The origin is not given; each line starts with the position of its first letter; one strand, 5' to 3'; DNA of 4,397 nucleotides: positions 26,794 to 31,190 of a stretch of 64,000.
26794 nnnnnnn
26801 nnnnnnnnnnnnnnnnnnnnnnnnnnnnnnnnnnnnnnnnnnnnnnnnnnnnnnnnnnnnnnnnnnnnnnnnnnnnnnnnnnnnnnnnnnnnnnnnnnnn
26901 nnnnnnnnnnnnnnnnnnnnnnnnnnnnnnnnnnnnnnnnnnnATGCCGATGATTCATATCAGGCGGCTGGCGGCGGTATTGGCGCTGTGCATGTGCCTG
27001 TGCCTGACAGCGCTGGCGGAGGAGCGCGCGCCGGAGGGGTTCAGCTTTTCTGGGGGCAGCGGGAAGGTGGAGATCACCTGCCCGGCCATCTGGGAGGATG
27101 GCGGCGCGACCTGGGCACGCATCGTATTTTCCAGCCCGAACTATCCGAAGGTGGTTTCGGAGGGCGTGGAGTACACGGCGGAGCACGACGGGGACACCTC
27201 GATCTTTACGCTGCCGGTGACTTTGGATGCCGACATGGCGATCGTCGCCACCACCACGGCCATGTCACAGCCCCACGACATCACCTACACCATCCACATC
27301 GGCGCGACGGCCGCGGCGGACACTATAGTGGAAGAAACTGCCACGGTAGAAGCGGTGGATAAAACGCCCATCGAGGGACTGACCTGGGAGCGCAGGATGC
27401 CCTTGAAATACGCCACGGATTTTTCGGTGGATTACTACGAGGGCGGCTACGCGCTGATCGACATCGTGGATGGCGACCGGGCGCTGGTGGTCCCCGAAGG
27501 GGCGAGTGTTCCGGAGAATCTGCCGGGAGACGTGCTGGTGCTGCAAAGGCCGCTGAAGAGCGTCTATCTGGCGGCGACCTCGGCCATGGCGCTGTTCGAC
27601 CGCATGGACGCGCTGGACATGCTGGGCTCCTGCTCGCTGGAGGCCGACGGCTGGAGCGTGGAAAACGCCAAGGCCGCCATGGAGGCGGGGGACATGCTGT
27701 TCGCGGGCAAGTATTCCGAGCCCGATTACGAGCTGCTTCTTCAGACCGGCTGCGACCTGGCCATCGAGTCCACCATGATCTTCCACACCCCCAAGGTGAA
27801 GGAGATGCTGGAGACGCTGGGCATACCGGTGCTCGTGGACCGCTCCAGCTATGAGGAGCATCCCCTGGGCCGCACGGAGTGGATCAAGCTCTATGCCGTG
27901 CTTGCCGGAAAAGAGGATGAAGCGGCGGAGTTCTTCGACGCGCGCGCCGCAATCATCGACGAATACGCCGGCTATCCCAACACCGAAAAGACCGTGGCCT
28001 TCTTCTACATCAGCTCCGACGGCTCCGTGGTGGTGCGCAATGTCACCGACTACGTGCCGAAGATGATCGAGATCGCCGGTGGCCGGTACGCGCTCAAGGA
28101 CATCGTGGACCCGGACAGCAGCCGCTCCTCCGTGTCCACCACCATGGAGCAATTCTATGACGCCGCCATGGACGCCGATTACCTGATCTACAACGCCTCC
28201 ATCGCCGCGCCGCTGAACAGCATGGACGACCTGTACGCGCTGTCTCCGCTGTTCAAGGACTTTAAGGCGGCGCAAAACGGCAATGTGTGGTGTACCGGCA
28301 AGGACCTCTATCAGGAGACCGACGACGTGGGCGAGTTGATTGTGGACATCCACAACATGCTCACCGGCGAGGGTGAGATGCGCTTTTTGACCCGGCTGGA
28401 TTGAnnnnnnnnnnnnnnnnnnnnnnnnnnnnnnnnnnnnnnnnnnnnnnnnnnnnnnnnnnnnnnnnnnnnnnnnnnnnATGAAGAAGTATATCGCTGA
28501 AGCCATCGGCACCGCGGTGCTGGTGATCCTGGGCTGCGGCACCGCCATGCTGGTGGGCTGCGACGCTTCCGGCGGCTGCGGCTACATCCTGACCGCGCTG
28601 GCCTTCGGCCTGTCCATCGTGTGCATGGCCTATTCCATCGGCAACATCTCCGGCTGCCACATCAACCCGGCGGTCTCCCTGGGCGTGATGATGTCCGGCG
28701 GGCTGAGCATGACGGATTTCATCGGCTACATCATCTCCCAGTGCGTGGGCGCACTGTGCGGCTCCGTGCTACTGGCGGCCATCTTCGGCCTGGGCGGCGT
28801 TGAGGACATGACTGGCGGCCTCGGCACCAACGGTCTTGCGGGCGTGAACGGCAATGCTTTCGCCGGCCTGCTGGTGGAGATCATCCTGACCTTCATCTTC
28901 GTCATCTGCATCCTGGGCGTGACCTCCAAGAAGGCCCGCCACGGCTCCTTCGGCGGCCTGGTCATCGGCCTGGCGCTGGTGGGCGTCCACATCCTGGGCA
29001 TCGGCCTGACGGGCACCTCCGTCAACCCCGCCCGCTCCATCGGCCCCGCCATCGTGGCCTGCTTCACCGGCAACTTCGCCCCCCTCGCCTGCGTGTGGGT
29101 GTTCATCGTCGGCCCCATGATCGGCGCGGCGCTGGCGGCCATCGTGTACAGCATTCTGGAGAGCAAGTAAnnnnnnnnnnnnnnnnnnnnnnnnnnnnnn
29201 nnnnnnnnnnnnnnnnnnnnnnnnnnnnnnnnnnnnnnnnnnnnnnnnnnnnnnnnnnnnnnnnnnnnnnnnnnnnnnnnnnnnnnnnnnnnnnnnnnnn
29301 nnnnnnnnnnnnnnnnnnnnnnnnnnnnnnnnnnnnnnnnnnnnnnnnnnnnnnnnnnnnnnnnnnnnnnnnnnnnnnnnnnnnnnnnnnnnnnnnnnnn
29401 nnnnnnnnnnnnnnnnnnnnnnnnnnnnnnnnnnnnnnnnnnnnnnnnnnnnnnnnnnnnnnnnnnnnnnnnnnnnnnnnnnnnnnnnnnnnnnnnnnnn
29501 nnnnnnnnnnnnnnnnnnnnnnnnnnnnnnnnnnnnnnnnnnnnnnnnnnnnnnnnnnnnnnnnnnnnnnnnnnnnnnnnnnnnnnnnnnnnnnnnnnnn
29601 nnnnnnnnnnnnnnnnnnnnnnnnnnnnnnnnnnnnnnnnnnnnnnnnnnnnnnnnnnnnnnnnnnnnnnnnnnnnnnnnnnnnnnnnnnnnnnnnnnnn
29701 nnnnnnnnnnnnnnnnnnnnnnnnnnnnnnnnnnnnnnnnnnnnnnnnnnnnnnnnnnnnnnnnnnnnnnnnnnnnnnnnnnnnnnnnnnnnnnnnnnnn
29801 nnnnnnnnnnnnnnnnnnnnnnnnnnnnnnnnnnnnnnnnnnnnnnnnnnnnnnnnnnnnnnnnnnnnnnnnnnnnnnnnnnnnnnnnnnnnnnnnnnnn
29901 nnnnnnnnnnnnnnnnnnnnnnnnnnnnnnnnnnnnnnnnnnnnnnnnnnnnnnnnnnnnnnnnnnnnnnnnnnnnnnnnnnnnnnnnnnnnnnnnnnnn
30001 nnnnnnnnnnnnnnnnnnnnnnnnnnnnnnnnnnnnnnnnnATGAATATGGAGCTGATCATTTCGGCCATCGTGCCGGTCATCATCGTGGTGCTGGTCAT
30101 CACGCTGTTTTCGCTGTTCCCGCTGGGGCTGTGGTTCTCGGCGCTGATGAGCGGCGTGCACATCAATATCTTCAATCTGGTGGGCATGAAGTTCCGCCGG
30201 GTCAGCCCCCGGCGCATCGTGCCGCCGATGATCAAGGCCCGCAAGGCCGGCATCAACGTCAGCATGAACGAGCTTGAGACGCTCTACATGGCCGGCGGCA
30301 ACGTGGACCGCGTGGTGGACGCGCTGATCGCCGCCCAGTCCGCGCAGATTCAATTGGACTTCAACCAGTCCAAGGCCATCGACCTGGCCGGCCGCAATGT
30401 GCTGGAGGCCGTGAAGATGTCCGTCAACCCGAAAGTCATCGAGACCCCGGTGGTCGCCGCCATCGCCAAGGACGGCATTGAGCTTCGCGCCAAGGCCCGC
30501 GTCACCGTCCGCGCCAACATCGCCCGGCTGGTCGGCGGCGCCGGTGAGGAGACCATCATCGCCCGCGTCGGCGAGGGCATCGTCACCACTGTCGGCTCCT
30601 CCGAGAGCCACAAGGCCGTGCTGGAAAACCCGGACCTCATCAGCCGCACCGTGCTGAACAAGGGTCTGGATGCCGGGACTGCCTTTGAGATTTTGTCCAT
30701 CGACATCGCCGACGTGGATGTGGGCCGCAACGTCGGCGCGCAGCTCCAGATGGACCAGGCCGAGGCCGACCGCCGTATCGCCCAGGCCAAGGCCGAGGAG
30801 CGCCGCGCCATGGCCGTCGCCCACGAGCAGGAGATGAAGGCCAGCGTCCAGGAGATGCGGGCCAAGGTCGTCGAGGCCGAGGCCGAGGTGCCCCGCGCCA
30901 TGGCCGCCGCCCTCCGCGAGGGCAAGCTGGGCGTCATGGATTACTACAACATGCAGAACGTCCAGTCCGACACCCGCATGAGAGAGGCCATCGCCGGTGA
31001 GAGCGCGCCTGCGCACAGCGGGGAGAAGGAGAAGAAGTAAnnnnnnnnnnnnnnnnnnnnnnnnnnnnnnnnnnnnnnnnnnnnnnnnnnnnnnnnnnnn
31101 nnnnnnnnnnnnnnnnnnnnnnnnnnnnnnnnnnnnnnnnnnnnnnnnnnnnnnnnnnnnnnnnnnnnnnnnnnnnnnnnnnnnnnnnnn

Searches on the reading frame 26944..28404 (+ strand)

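Call 42: search_protein_families(library=pfam, proteins=[window:26944-28404:+], max_evalue=0.0001)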
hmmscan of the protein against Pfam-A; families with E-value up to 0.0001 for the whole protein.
window:26944-28404:+ (486 aa): 1 family
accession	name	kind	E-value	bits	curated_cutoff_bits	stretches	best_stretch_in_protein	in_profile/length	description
PF01497.23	Peripla_BP_2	-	1.6e-30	106.7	27.5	1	211-454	5-234/235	Periplasmic binding protein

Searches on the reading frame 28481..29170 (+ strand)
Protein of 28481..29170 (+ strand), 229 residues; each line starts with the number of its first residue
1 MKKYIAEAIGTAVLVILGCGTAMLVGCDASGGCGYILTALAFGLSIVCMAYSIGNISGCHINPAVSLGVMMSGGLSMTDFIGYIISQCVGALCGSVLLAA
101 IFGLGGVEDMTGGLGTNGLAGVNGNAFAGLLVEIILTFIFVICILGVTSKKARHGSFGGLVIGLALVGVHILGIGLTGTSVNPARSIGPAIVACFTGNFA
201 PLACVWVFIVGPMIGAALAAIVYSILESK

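Call 42: search_protein_families(library=pfam, proteins=[window:28481-29170:+], max_evalue=0.0001)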
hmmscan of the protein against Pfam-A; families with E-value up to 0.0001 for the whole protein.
window:28481-29170:+ (229 aa): 1 family
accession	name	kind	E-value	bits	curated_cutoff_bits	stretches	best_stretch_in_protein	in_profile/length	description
PF00230.25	MIP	-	1.2e-48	166.3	25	1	2-223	9-222/222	Major intrinsic protein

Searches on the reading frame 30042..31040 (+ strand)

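Call 42: search_protein_families(library=pfam, proteins=[window:30042-31040:+], max_evalue=0.0001)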
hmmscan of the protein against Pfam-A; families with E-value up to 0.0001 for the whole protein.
window:30042-31040:+ (332 aa): 2 families
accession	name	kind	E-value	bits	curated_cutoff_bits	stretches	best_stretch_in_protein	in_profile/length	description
PF12127.13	FloA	-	7.9e-162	538.1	34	1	10-320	3-313/314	Flotillin-like protein FloA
PF02403.27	Seryl_tRNA_N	-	9.5e-05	23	28.2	0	191-287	5-101/108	Seryl-tRNA synthetase N-terminal domain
